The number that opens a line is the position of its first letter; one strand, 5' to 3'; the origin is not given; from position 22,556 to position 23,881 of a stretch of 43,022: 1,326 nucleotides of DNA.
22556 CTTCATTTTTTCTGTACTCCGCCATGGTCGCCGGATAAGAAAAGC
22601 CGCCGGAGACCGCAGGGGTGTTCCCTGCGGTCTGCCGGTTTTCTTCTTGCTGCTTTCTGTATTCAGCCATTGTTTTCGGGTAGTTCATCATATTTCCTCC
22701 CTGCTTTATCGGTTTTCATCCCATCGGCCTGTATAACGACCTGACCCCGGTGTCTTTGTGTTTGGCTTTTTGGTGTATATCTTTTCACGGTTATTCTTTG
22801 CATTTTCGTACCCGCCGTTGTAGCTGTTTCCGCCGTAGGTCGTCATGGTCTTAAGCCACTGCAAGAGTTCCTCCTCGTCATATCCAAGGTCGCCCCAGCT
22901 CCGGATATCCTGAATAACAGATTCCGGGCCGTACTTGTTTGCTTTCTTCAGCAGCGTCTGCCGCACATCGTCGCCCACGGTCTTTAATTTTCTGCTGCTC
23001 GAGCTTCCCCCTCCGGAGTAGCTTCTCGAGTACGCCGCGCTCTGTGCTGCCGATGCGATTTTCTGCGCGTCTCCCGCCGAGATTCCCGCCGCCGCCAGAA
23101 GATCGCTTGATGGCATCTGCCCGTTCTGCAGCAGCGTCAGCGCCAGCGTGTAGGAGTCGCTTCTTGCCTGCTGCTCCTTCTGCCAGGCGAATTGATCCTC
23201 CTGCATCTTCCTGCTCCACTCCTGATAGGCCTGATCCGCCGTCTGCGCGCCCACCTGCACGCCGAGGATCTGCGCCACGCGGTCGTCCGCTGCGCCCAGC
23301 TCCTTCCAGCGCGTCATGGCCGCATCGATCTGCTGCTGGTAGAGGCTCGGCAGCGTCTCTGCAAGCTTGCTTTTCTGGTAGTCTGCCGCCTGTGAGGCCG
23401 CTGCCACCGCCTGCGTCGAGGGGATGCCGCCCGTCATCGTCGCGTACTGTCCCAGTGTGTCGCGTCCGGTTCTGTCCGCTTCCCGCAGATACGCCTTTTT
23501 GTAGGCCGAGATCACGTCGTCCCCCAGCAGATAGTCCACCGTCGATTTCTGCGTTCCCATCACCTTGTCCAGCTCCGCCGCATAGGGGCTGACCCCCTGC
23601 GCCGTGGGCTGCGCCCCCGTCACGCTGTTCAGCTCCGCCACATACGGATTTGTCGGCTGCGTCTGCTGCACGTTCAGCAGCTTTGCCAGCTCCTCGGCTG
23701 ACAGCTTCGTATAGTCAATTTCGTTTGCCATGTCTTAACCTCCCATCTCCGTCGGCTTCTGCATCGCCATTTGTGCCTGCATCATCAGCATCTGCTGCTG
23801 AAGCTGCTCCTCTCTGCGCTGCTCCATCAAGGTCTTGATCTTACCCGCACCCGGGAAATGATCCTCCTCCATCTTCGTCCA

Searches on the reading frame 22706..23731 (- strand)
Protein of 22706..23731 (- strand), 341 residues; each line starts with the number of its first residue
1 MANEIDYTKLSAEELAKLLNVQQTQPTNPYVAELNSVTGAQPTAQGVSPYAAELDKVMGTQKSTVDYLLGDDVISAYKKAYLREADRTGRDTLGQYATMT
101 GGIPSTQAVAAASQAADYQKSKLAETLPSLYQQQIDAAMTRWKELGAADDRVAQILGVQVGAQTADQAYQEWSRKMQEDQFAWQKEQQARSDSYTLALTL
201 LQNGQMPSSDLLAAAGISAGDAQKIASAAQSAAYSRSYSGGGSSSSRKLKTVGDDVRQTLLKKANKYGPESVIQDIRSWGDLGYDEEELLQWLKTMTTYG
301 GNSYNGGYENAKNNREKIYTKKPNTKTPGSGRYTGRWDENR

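Call 10: search_protein_families(library=phrogs, proteins=[window:22706-23731:-], max_evalue=0.01)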
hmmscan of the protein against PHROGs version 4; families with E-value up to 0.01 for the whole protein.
window:22706-23731:- (341 aa): 0 families

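Call 73: search_protein_families(library=pfam, proteins=[window:22706-23731:-], max_evalue=0.05)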
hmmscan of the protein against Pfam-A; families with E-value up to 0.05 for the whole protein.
window:22706-23731:- (341 aa): 1 family
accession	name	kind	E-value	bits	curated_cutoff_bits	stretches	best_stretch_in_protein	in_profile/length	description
PF22168.2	DIP2311-like_C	-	0.017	15.8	27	0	200-244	14-58/63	Transcriptional regulator DIP2311-like, C-terminal domain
